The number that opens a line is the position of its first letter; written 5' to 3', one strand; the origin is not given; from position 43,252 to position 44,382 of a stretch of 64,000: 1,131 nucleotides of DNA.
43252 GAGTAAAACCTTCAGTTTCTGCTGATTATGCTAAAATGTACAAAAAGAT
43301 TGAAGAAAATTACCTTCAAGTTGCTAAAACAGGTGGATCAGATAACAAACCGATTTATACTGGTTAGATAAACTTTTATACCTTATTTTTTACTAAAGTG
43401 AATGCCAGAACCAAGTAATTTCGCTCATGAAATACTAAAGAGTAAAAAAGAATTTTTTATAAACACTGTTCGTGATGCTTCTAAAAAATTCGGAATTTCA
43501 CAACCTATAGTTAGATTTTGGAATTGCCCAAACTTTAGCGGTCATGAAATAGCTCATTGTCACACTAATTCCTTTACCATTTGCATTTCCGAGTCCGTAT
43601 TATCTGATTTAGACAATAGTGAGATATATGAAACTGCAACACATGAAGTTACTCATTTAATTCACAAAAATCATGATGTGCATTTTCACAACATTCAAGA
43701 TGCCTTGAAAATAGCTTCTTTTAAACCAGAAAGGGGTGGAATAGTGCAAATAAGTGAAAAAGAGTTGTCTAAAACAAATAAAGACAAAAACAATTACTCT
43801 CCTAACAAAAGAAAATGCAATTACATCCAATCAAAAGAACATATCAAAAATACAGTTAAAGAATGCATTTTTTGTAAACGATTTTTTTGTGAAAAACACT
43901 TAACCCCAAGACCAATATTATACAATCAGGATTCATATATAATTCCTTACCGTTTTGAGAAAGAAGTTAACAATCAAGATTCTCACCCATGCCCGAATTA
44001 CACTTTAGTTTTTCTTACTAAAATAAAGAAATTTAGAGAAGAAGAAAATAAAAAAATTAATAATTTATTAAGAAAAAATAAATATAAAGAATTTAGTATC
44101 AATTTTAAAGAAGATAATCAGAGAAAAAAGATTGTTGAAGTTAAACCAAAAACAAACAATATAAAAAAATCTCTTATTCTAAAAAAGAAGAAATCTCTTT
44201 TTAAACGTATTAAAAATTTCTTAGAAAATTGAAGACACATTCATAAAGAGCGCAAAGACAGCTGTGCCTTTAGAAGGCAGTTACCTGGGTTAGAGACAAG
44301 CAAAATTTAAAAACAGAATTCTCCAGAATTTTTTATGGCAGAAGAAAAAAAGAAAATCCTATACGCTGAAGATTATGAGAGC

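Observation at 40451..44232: Cdc48 operon flanked by a Zn-ribbon/AbrB protein, a 46-aa ORF and a WLM/SprT-like protease fused to an AN1-like zinc finger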

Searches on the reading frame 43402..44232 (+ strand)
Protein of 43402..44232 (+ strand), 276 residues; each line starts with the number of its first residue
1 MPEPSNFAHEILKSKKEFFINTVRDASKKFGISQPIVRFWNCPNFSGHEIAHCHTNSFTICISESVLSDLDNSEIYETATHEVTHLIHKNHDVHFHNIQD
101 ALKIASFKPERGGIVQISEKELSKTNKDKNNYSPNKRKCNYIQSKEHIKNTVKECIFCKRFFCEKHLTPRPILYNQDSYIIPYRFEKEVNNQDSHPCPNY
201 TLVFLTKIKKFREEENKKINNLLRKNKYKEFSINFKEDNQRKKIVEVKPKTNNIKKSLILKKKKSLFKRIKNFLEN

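Call 3: search_protein_families(library=pfam, proteins=[window:43402-44232:+], max_evalue=1)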
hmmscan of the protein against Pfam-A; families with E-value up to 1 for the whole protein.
window:43402-44232:+ (276 aa): 4 families
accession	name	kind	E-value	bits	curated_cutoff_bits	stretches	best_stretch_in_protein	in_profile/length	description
PF08325.16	WLM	-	9.4e-05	23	26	1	71-142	79-150/190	WLM domain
PF10263.15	SprT-like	-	0.00094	19.5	25.6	1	47-96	30-89/108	SprT-like family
PF25532.1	CH_CAMSAP2_N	-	0.083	13.3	27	1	62-126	52-114/135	CAMSAP2-like, calponin-homology domain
PF13518.12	HTH_28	-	0.22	12.1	25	1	21-40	13-32/52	Helix-turn-helix domain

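Call 4: search_protein_families(library=ncbifam, proteins=[window:43402-44232:+], max_evalue=1)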
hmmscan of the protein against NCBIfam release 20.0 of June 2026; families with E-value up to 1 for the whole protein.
window:43402-44232:+ (276 aa): 5 families
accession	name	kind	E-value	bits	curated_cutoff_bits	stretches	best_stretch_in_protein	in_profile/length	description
NF003965.0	PRK05457.1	equivalog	0.00033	20.1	245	1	14-86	74-145/285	protease HtpX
NF002669.0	PRK02391.1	equivalog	0.052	12.7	341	1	56-96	115-153/298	zinc metalloprotease HtpX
NF002322.0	PRK01265.1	equivalog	0.055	12.9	275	1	17-93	83-158/325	zinc metalloprotease HtpX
NF003425.0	PRK04897.1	equivalog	0.12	11.6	355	1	6-102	69-162/298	zinc metalloprotease HtpX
NF002839.0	PRK03072.1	equivalog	0.13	11.3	412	1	20-102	75-154/291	zinc metalloprotease HtpX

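Call 5: find_homologous_proteins(query=window:43402-44232:+, max_evalue=0.001)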
Query window:43402-44232:+ (276 aa): 3 proteins with E <= 0.001 among 743 candidates.
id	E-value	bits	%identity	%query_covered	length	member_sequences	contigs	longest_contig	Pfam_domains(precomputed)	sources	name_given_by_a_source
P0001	8.5e-180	614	100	100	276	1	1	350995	-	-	-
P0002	4.1e-102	359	60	99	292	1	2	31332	PF08325.17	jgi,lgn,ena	-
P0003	2.2e-98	347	58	99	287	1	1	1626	PF08325.17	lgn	-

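Call 6: search_solved_structures(query=window:43402-44232:+, max_evalue=10, show_alignments=3)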
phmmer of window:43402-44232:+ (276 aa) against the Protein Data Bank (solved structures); distinct sequences matched with E-value up to 10: 10.
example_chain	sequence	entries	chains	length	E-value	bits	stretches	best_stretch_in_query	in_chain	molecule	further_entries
1eku_A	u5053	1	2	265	0.00028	23.5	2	185-273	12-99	Interferon gamma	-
1fyh_A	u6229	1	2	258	0.00058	22.5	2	185-273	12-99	Interferon gamma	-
6e3k_A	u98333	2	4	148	0.011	18.3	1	176-273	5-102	Interferon gamma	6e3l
1fg9_A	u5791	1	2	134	0.018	17.6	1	177-273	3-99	INTERFERON GAMMA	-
3bes_L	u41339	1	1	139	0.019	17.5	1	177-273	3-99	Interferon gamma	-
1hig_A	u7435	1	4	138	0.025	17.1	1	185-273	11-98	INTERFERON-GAMMA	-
9vnp_L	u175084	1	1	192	0.056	15.9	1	185-273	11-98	Interferon gamma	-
8uxq_A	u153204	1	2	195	0.067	15.7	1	161-245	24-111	Chromobox protein homolog 5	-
5oqr_A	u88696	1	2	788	0.2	14.1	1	62-146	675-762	Condensin complex subunit 3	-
3cqb_A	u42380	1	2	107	1.1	11.8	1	16-88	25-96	Probable protease htpX homolog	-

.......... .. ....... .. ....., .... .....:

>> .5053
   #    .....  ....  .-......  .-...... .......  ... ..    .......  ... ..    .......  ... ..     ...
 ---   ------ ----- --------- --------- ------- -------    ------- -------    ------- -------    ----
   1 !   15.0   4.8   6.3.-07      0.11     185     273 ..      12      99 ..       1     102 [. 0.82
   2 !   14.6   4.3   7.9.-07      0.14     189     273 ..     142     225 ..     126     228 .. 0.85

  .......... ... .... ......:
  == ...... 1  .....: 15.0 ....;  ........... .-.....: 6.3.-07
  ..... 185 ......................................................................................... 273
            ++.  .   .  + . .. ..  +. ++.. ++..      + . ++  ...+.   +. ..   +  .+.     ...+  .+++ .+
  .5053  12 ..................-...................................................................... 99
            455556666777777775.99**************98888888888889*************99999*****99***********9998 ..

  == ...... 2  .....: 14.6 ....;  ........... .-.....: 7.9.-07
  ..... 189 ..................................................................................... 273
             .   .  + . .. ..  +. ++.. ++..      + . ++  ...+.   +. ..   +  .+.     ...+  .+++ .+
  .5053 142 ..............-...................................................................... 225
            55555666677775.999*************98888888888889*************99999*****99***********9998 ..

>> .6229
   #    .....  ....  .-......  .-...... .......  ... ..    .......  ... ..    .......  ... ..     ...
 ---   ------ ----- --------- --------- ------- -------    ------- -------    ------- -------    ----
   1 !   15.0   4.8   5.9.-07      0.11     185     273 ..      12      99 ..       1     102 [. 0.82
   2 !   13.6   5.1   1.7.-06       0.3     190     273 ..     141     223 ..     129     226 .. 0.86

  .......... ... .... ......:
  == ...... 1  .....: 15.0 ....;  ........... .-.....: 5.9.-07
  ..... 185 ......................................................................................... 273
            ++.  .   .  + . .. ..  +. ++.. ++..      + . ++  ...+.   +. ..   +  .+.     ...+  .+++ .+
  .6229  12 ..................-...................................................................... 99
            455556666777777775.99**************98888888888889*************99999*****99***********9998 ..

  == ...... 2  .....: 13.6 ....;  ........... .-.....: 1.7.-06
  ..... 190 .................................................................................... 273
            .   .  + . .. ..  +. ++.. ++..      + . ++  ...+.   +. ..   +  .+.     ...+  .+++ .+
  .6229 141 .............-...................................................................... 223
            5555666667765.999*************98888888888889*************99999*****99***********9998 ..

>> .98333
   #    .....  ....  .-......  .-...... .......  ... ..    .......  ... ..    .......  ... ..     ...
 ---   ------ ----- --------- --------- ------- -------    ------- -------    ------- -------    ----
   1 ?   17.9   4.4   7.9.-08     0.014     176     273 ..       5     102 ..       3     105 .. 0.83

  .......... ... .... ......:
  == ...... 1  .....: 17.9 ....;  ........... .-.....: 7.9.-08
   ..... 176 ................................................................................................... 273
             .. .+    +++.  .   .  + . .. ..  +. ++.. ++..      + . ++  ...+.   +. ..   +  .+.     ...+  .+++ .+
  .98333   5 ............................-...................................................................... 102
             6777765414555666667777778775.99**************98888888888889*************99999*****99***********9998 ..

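Call 8: find_encoding_contigs(protein=P0002, flank=10000)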
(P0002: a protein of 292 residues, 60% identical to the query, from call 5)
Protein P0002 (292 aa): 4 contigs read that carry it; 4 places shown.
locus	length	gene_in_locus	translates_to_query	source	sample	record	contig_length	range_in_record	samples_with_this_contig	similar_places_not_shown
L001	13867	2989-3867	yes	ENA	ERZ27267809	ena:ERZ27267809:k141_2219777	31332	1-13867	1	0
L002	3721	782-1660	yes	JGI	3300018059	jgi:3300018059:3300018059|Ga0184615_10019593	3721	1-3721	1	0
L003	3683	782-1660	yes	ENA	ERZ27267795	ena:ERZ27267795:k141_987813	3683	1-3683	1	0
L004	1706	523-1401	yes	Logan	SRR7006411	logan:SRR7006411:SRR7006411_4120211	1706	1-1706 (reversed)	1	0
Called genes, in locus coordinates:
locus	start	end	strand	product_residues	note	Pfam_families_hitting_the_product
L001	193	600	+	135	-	-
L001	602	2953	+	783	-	PF02359:CDC48_N, PF02933:CDC48_2 (weak), PF05496:RuvB_N, PF00004:AAA, PF07724:AAA_2 (weak), PF17862:AAA_lid_3, PF00004:AAA, PF17862:AAA_lid_3, +21 more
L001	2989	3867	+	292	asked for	PF08325:WLM (weak)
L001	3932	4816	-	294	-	PF00557:Peptidase_M24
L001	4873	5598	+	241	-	-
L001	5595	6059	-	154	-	PF13636:Methyltranf_PUA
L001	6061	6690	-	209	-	PF00702:Hydrolase, PF12710:HAD (weak), PF13419:HAD_2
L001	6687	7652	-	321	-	PF17125:Methyltr_RsmF_N, PF01728:FtsJ (weak), PF01189:Methyltr_RsmB-F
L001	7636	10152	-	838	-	PF03104:DNA_pol_B_exo1, PF00136:DNA_pol_B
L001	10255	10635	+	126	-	-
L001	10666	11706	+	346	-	PF00752:XPG_N, PF00867:XPG_I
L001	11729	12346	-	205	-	-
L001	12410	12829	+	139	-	-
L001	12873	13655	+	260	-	PF25133:TYW2_N_2, PF02475:TRM5-TYW2_MTfase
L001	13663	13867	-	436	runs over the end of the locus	PF01935:DUF87, PF05872:HerA_C (faint), PF05707:Zot (faint)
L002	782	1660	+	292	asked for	PF08325:WLM (weak)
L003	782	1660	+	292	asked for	PF08325:WLM (weak)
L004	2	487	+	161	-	?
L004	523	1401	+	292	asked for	PF08325:WLM (weak)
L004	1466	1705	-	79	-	?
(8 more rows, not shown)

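Call 9: find_encoding_contigs(protein=P0003, flank=10000)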
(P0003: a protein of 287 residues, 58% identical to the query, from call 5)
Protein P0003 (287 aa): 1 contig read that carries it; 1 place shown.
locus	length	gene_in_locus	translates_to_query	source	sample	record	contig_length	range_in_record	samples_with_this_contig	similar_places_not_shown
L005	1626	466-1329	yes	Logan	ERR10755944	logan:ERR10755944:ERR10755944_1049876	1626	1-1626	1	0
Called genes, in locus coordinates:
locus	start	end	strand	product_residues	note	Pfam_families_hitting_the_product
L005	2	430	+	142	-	?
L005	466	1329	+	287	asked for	PF08325:WLM (weak)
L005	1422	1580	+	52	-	-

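Call 22: search_protein_representatives(alignment_id=A1)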
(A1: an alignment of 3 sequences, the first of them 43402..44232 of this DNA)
Query: 3 sequences, 287 profile positions. Proteins with E-value up to 0.001 (for the whole library): 331; up to 1e-10: 230; up to 1e-30: 19. The best 150 are listed.
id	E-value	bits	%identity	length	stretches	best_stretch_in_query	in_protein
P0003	1.2e-168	576.0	-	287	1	1-287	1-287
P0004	6.6e-62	225.7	-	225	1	4-229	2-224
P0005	8.6e-54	199.1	-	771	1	7-239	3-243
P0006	6.5e-53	196.2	-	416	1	4-228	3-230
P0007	7.9e-52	192.6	-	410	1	5-237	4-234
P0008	5.2e-51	189.9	-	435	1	4-275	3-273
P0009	4.5e-43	163.9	-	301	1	5-240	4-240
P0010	3.7e-41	157.6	-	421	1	6-241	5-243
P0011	4.5e-37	144.2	-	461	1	4-202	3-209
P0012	4.3e-36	141.0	-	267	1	9-261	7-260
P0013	3.9e-35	137.8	-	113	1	5-108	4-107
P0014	1.7e-33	132.5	-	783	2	13-207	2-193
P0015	2.9e-33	131.7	-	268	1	5-232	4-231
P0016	4.7e-33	131.0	-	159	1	5-142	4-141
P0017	1.9e-32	129.0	-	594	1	5-253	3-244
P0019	2.9e-31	125.1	-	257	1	4-226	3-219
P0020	4.7e-31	124.4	-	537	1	5-275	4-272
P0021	5.3e-31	124.3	-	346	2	4-228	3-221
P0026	1.0e-28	116.8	-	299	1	3-201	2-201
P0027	1.2e-28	116.6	-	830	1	5-241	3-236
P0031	6.0e-28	114.2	-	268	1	6-215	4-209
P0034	1.1e-27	113.4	-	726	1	21-262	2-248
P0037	3.5e-27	111.7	-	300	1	4-202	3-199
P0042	3.8e-26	108.3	-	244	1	6-220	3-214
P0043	4.1e-26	108.2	-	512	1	5-198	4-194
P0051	1.3e-25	106.6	-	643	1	9-235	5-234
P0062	9.1e-25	103.8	-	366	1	4-277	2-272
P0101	1.4e-21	93.4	-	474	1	60-262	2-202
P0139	2.2e-18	82.9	-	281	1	5-280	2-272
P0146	5.9e-18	81.4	-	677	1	6-254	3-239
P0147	6.7e-18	81.3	-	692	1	5-241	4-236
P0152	2.1e-17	79.6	-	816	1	4-268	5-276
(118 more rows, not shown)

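Call 24: search_protein_families(library=pfam, alignment_id=A3, max_evalue=0.01)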
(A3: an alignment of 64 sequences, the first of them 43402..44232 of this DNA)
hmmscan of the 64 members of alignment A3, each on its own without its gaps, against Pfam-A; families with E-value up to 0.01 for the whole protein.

A. member 1, window:43402-44232:+ (276 aa): 2 families
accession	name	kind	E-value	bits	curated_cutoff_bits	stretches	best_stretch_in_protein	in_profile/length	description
PF08325.16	WLM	-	9.4e-05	23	26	1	71-142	79-150/190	WLM domain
PF10263.15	SprT-like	-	0.00094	19.5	25.6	1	47-96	30-89/108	SprT-like family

B. families by the number of members that match (of 64 scanned): 42 families (the first 25 are shown)
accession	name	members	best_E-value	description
PF08325.16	WLM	28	2e-06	WLM domain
PF01428.23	zf-AN1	15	1.5e-07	AN1-like Zinc finger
PF01863.23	YgjP-like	13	6e-06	YgjP-like, metallopeptidase domain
PF12675.12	DUF3795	12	0.00085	Protein of unknown function (DUF3795)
PF10263.15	SprT-like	12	0.00094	SprT-like family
PF04236.20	Transp_Tc5_C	4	0.0037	Tc5 transposase C-terminal domain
PF00188.32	CAP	2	2.6e-14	Cysteine-rich secretory protein family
PF12773.13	DZR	2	1.5e-08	Double zinc ribbon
PF01435.24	Peptidase_M48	2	3e-05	Peptidase family M48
PF17982.7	C5HCH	2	0.0016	NSD Cys-His rich domain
PF13361.12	UvrD_C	1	3.7e-25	UvrD-like helicase C-terminal domain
PF00580.27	UvrD-helicase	1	9.7e-24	UvrD/REP helicase N-terminal domain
PF13538.12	UvrD_C_2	1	2.9e-09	UvrD-like helicase C-terminal domain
PF13240.11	Zn_Ribbon_1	1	3.5e-08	zinc-ribbon domain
PF13248.11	Zn_ribbon_3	1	3.2e-07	zinc-ribbon domain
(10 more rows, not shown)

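Call 25: search_solved_structures(query=A3, max_evalue=1, show_alignments=4)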
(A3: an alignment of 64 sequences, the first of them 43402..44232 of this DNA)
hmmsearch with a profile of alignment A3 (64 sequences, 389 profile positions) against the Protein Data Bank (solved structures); distinct sequences matched with E-value up to 1: 20.
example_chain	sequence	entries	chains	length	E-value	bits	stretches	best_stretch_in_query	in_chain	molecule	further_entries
4qhf_A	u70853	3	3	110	0.00026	23.4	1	24-104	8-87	Uncharacterized protein MJ1213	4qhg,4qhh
3cqb_A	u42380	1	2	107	0.00026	23.4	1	23-95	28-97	Probable protease htpX homolog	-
4qhj_A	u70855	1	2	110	0.00027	23.4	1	24-104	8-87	Uncharacterized protein MJ1213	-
5xbn_A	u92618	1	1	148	0.00068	22.1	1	68-114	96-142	Wss1p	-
4qhi_A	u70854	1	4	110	0.00087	21.7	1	25-104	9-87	Uncharacterized protein MJ1213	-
4gnd_A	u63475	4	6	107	0.0065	18.8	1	141-171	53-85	Histone-lysine N-methyltransferase NSD3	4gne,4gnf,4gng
2naa_A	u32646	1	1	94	0.034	16.5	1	136-171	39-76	Histone-lysine N-methyltransferase, H3 lysine-36 and H4 lysine-20 specific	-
5xbv_A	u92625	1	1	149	0.043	16.2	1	68-115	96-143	Wss1p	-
6a69_A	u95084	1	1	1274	0.062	15.6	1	210-363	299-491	Plasma membrane calcium-transporting ATPase 1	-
1x4v_A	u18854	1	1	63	0.15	14.4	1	137-173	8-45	Hypothetical protein LOC130617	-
5jig_A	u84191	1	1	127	0.16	14.3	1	77-102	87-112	Ubiquitin and WLM domain-containing metalloprotease SPCC1442.07c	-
1wfe_A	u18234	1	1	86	0.25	13.6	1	127-170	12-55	RIKEN cDNA 2310008M20 protein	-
1vfy_A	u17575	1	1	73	0.39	13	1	139-172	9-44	PHOSPHATIDYLINOSITOL-3-PHOSPHATE BINDING FYVE DOMAIN OF PROTEIN VPS27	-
8xku_F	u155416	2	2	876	0.56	12.5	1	205-366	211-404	Probable inactive ATP-dependent zinc metalloprotease FTSHI 2, chloroplastic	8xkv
6uhi_A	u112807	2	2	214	0.63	12.3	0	194-272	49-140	Ryanodine receptor 1 chimera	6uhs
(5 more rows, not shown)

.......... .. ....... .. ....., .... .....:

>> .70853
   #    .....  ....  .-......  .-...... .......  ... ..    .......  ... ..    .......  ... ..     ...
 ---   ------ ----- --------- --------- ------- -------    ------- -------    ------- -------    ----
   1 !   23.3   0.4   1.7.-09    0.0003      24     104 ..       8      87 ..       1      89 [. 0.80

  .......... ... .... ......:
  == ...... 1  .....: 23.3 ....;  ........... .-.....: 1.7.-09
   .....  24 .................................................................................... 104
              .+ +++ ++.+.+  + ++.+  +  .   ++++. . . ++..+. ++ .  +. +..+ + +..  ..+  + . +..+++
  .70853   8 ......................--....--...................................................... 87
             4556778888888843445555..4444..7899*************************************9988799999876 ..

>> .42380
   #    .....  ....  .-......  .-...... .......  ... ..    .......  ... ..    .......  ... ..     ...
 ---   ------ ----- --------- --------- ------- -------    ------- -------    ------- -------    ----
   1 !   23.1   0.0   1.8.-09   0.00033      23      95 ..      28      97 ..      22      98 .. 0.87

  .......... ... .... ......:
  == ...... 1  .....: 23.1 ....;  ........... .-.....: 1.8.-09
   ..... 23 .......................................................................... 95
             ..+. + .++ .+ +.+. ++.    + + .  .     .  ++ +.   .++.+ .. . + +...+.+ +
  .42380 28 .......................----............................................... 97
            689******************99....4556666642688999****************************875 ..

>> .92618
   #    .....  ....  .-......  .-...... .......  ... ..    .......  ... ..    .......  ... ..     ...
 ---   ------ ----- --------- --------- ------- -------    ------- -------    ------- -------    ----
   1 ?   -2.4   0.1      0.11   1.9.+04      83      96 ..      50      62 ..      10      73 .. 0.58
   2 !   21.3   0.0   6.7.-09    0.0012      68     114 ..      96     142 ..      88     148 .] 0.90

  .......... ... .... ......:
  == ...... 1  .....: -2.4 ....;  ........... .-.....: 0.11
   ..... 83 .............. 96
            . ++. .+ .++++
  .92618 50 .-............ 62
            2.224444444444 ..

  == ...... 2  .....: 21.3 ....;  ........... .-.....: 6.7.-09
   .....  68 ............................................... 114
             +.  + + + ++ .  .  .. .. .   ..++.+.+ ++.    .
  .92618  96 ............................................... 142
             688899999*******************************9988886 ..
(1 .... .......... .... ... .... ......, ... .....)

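Call 29: find_related_loci(query=A4, collection=genome_contigs, flank=8000)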
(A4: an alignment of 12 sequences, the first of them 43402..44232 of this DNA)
Query A4 (276 aa) in genome_contigs; peptide patterns used: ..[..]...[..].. (x = any residue, [..] = any of these).
11 stretches matched a pattern; 7 encode a relative of the query (tblastn E <= 1e-3); 7 distinct loci.
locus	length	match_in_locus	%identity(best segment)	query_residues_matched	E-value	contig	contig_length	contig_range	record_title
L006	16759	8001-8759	38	3-240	2e-48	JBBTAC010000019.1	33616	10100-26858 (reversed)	MAG: Nanoarchaeota archaeon isolate H41-bin062_1 H41_bin062_1_000000000019, whole genome shotgun sequence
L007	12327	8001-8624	40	22-223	3e-45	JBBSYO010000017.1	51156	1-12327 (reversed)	MAG: Nanoarchaeota archaeon isolate H52-bin126_1 H52_bin126_1_000000000017, whole genome shotgun sequence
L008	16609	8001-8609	38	7-201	3e-38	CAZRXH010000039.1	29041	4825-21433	MAG TPA_asm: uncultured Bacteroidota bacterium isolate SRP271791_co2_92 genome assembly, contig: NODE_306_length_29041_c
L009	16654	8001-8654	30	10-227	2e-23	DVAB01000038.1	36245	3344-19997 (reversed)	MAG TPA_asm: Candidatus Naiadarchaeum limnaeum isolate MAG_bin1129 SRR2090159.bin1129_genomic_k141_2506159, whole genome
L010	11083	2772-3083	41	6-110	2e-16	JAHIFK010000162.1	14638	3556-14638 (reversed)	MAG: Methanobacteriota archaeon isolate KR11_0.1_MetaG.mb.84 KR11_0.1_MetaG.mb.84_k141_515694, whole genome shotgun sequ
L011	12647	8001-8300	38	7-107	2e-14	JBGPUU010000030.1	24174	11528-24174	MAG: Candidatus Methanoperedens sp. isolate OBJ1_062018_110_35 k141_1204607_length_24174_cov_14.9977, whole genome shotg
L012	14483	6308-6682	27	6-123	1e-10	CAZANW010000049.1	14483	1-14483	MAG TPA_asm: uncultured Halobacteria archaeon isolate SRP093762_co1_34 genome assembly, contig: NODE_2480_length_14483_c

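Call 32: find_homologous_proteins(query=A3, max_evalue=0.00001)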
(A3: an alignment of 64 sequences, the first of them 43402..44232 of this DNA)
Query A3 (64 sequences) (276 aa, profile of the alignment): 22 proteins with E <= 0.00001 among 8000 candidates.
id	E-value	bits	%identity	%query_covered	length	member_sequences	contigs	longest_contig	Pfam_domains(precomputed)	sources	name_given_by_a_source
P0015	3.2e-92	328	33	83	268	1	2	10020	-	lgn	-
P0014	7.0e-92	327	35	76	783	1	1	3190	PF01428.24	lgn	-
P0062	5.8e-88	314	32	70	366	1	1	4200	-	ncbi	-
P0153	2.1e-87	312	30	81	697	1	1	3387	PF01841.26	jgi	-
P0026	1.7e-83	299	36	71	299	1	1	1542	-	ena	-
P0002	9.3e-80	287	60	99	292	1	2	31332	PF08325.17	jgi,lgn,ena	-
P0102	1.8e-79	286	32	78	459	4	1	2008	-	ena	-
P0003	2.7e-78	282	58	99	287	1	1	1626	PF08325.17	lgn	-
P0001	3.6e-78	281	100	100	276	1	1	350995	-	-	-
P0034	6.2e-78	281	33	92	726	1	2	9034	PF05048.20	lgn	-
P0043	1.8e-77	279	34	71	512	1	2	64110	-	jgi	-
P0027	2.1e-74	269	32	81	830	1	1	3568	PF13538.13,PF13361.13,PF13245.13,PF00580.28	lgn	-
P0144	1.2e-73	267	26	97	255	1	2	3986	-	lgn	-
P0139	8.3e-73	264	29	88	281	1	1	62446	-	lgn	-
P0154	1.0e-71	260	28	86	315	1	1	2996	-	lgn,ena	-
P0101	9.2e-71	257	34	64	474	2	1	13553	-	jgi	-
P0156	3.7e-70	255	27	71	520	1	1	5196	PF08325.17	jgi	jgi:hypothetical protein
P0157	2.5e-65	239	28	79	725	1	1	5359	-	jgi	jgi:predicted nucleic acid binding AN1-type Zn finger protein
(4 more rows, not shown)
